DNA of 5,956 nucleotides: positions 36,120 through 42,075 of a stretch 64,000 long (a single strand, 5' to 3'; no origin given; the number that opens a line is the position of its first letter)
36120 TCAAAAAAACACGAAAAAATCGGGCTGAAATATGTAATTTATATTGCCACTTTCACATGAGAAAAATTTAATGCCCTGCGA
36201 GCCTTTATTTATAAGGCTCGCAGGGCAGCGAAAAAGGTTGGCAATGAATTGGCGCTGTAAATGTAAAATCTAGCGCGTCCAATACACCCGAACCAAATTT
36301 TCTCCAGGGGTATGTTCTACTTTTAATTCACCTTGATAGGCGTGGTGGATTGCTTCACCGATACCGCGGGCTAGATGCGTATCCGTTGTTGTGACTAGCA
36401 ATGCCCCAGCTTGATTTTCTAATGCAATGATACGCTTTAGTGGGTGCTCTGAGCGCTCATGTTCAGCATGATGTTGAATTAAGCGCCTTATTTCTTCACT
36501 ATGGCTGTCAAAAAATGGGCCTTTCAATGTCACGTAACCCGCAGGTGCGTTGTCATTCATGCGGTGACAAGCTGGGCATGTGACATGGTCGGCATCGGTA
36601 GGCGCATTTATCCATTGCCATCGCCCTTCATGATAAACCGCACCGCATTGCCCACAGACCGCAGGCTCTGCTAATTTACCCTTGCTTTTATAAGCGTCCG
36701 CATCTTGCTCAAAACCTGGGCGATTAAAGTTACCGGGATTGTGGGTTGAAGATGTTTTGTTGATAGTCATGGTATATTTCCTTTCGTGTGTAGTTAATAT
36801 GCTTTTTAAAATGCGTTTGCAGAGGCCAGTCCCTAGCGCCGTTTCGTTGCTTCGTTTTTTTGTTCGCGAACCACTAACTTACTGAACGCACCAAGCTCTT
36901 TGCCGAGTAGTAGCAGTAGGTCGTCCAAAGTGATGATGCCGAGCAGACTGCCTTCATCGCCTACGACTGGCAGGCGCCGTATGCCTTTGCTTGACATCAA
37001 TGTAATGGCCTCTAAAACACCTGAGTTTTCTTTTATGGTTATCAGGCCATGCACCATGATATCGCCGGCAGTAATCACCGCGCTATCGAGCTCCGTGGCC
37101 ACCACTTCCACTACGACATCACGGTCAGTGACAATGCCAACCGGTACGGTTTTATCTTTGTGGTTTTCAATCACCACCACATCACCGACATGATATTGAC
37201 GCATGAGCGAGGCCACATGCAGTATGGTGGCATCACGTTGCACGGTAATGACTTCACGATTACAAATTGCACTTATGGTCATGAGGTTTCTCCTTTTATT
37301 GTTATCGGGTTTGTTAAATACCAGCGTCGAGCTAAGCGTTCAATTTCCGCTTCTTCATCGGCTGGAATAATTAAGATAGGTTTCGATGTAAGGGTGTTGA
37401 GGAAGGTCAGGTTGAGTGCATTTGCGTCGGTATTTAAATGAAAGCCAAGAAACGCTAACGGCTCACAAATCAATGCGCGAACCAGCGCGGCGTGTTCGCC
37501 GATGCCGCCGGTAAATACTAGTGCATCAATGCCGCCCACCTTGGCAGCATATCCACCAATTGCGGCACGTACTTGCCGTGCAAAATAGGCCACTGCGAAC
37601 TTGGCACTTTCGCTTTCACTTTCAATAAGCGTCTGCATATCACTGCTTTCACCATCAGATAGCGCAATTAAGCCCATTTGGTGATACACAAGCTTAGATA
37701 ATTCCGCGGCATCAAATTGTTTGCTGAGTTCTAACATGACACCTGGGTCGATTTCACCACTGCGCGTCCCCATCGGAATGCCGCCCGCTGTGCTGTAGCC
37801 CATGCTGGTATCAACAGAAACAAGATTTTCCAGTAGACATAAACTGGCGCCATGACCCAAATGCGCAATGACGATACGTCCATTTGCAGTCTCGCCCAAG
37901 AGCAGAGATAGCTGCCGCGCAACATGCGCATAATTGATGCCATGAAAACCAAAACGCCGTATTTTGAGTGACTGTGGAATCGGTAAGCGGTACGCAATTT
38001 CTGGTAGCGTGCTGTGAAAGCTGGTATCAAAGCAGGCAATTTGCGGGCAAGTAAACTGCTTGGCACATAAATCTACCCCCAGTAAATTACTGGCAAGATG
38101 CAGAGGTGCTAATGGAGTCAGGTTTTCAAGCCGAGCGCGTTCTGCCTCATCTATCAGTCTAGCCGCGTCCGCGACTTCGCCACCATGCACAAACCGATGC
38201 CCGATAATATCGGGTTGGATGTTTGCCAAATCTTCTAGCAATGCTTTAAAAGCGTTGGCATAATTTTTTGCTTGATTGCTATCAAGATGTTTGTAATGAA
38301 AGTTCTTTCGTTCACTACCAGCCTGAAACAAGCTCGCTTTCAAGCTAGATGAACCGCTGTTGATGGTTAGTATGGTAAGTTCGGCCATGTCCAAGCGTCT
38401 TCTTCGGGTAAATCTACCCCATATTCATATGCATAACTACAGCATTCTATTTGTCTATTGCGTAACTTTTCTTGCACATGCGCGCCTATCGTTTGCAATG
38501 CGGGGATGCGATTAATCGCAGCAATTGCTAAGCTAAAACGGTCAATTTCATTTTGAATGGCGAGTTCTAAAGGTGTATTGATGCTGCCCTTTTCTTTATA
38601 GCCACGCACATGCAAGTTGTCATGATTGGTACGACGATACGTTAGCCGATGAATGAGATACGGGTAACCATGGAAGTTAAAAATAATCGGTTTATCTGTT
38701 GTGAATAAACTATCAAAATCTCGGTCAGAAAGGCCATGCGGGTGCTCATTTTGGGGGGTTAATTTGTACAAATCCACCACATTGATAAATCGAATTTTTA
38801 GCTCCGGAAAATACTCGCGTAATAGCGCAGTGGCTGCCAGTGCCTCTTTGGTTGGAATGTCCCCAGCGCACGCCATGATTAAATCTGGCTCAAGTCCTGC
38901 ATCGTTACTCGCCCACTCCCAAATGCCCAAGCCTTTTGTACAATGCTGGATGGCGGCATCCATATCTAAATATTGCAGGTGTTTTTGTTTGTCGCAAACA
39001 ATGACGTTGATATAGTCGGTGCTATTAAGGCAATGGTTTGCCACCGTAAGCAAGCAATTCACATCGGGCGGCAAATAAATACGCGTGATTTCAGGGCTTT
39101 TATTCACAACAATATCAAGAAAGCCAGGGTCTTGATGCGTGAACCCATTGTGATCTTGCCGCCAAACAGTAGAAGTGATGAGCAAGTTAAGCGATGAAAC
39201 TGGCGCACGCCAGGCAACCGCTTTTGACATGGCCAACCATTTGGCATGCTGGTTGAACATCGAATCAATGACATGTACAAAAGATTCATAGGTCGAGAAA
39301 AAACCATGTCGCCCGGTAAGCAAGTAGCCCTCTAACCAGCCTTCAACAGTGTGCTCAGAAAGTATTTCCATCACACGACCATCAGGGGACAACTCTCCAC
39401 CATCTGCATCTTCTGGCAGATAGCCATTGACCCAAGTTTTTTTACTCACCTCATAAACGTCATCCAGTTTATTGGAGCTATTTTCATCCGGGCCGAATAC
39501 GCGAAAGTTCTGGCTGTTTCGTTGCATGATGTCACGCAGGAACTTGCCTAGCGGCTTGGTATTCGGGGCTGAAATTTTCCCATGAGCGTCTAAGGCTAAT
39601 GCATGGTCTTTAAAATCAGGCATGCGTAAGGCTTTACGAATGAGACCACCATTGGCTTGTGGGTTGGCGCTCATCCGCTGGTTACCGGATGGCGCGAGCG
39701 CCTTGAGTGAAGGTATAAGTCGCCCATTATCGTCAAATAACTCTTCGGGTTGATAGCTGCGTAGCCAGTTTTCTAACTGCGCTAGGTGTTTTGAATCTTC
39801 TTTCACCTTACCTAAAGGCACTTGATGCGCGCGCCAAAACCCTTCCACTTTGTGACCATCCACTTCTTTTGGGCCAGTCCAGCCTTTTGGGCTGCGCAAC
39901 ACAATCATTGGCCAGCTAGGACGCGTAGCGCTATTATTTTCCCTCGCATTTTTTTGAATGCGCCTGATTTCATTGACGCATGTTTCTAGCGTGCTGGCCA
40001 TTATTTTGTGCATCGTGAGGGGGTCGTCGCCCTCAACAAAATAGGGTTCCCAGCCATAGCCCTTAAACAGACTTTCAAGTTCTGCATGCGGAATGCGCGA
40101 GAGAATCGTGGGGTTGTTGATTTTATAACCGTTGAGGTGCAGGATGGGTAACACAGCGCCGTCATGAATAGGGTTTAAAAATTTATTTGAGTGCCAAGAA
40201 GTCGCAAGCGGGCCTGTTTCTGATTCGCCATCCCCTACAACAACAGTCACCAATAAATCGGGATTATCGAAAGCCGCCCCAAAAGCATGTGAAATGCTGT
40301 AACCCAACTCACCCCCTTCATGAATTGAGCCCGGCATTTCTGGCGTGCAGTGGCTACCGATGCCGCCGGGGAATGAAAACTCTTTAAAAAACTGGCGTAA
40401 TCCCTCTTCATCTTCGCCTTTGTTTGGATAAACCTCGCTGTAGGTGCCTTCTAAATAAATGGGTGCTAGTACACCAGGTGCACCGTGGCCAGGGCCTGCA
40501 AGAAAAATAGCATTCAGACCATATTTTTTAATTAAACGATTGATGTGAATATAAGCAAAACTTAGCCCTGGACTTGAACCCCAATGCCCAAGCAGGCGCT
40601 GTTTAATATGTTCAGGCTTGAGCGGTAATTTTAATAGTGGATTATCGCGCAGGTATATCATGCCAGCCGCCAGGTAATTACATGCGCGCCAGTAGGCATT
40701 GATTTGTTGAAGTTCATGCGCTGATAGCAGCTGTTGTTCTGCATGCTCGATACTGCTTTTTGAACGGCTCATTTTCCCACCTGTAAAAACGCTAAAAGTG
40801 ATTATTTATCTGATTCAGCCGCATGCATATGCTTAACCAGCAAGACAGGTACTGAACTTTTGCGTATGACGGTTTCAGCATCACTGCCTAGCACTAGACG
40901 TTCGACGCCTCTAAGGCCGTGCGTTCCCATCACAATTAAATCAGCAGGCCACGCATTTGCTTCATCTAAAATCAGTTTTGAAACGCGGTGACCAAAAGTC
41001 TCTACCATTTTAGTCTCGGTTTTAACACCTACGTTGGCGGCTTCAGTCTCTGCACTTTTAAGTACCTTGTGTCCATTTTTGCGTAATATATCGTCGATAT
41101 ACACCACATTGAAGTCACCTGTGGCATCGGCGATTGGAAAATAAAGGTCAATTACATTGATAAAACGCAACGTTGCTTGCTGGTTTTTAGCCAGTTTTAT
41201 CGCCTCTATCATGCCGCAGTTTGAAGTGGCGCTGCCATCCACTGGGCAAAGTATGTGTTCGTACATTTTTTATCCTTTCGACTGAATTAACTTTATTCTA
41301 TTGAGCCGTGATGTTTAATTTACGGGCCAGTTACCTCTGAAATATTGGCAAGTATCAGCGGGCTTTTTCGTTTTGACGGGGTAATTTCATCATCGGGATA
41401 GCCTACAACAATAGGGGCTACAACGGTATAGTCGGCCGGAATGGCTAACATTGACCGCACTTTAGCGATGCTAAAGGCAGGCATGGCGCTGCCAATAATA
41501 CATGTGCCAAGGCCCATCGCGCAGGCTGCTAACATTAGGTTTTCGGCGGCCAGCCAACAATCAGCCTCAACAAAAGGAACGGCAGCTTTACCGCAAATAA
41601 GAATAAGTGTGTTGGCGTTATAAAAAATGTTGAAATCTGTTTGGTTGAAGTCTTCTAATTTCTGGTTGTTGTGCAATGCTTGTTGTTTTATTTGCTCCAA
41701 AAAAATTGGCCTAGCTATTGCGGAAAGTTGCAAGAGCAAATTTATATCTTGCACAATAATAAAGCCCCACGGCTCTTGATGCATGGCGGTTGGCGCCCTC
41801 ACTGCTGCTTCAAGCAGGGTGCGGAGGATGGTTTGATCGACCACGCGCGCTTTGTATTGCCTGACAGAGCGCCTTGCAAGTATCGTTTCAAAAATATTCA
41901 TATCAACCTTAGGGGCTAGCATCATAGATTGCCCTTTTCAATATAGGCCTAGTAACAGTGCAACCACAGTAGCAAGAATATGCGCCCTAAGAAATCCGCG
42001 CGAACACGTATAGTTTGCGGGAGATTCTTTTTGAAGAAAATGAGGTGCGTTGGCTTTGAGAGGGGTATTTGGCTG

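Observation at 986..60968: Ten copies of a 64-bp structured intergenic repeat (T-run, 14-bp-stem hairpin, T-run)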

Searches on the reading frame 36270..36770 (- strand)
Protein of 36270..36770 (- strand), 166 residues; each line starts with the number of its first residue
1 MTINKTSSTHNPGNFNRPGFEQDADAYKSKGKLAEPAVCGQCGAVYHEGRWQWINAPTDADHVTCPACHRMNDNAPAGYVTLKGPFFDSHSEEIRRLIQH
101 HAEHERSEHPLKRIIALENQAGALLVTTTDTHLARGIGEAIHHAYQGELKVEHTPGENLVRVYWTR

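Call 21: search_protein_families(library=ncbifam, proteins=[window:36270-36770:-], max_evalue=0.00001)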
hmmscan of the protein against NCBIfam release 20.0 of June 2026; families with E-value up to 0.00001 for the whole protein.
window:36270-36770:- (166 aa): 1 family
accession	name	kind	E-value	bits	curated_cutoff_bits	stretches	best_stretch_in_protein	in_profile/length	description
NF040826.1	lxa_BCAM0308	equivalog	3.2e-60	202.3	100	1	21-166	8-153/153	BCAM0308 family protein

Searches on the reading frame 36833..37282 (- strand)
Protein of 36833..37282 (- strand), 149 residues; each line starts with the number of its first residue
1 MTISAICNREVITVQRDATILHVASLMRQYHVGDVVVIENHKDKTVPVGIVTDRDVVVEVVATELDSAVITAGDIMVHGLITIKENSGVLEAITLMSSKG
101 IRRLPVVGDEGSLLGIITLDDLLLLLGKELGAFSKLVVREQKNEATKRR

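Call 68: search_protein_families(library=pfam, proteins=[window:36833-37282:-], max_evalue=0.001)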
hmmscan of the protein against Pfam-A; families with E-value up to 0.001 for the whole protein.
window:36833-37282:- (149 aa): 1 family
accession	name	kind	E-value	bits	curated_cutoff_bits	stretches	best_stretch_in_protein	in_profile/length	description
PF00571.33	CBS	-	2.5e-26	92.2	24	2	72-126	1-55/57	CBS domain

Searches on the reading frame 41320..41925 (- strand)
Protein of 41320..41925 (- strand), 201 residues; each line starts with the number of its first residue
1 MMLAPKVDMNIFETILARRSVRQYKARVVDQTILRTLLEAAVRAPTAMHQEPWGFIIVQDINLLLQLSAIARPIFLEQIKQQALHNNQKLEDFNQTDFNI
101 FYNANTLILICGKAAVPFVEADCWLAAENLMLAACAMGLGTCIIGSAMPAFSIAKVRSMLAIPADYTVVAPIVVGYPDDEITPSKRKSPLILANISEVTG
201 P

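Call 68: search_protein_families(library=pfam, proteins=[window:41320-41925:-], max_evalue=0.001)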
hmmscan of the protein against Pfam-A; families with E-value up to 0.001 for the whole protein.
window:41320-41925:- (201 aa): 2 families
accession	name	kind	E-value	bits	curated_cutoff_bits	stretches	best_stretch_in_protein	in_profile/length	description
PF00881.29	Nitroreductase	-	4.2e-28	99.1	23.5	1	15-176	1-167/167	Nitroreductase family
PF14512.11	TM1586_NiRdase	-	4.4e-18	66.1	27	1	82-194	44-150/215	Putative TM nitroreductase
